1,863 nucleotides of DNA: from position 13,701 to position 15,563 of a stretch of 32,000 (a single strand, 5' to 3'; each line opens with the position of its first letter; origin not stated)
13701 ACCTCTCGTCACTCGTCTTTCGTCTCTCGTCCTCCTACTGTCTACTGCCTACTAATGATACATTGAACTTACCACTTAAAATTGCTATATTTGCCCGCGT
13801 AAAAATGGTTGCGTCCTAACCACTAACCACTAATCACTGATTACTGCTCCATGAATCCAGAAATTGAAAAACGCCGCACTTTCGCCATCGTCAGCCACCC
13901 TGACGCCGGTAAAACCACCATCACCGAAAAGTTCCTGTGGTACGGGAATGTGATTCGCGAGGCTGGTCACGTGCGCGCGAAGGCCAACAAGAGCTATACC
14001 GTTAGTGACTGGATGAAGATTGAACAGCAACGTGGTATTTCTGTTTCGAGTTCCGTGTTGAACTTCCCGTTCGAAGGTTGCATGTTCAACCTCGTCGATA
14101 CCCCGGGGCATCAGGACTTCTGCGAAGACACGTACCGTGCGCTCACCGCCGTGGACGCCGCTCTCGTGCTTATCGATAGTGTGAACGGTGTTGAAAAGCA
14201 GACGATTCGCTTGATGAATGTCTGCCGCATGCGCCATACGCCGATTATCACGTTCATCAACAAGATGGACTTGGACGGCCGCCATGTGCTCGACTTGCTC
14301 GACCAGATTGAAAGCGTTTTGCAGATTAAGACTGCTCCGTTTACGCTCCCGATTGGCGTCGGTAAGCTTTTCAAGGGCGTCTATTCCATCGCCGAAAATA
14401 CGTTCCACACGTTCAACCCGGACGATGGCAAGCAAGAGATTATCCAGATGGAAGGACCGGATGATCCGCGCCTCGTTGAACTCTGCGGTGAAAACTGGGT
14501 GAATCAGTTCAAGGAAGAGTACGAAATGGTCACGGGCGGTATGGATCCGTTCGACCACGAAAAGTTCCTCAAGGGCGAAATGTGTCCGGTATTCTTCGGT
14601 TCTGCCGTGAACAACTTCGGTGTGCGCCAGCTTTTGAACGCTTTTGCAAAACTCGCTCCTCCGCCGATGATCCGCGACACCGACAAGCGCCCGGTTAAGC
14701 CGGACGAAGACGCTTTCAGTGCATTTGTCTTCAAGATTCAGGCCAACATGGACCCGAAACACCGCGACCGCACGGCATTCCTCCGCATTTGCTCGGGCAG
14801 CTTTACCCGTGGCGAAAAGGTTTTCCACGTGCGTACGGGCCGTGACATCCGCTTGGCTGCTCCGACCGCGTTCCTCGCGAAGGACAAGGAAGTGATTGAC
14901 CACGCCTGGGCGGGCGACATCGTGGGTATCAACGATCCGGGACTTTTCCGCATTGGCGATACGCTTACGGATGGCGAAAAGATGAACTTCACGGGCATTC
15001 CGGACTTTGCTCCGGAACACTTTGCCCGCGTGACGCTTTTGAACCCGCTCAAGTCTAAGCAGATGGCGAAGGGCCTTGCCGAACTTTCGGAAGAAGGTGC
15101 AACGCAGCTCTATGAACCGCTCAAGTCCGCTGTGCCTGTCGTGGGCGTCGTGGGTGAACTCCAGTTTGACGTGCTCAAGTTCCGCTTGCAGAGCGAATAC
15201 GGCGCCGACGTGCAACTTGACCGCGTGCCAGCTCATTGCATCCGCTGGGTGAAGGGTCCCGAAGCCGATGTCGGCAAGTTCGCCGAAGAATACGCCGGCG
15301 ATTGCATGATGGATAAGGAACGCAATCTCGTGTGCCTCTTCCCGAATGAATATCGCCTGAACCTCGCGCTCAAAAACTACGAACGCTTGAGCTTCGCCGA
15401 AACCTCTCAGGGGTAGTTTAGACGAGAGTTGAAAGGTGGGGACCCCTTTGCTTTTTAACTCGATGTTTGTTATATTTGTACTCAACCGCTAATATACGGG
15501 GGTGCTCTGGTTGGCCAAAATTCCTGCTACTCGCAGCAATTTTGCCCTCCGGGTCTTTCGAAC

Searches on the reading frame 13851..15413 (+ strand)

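Call 82: search_protein_families(library=pfam, proteins=[window:13851-15413:+], max_evalue=0.00001)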
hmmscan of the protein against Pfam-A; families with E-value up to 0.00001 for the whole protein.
window:13851-15413:+ (521 aa): 4 families
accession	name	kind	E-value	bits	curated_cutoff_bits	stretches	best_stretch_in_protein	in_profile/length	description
PF00009.33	GTP_EFTU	-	1.6e-48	165.2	26.5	1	7-270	2-187/188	Elongation factor Tu GTP binding domain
PF16658.11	RF3_C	-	1.6e-40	138.4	40.1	1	380-505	1-130/132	Class II release factor RF3, C-terminal domain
PF22042.2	EF-G_D2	-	3.1e-24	85.3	27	1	289-374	2-83/84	Elongation factor G domain 2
PF03144.31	GTP_EFTU_D2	-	6e-08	33.4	30.3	1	307-373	2-73/73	Elongation factor Tu domain 2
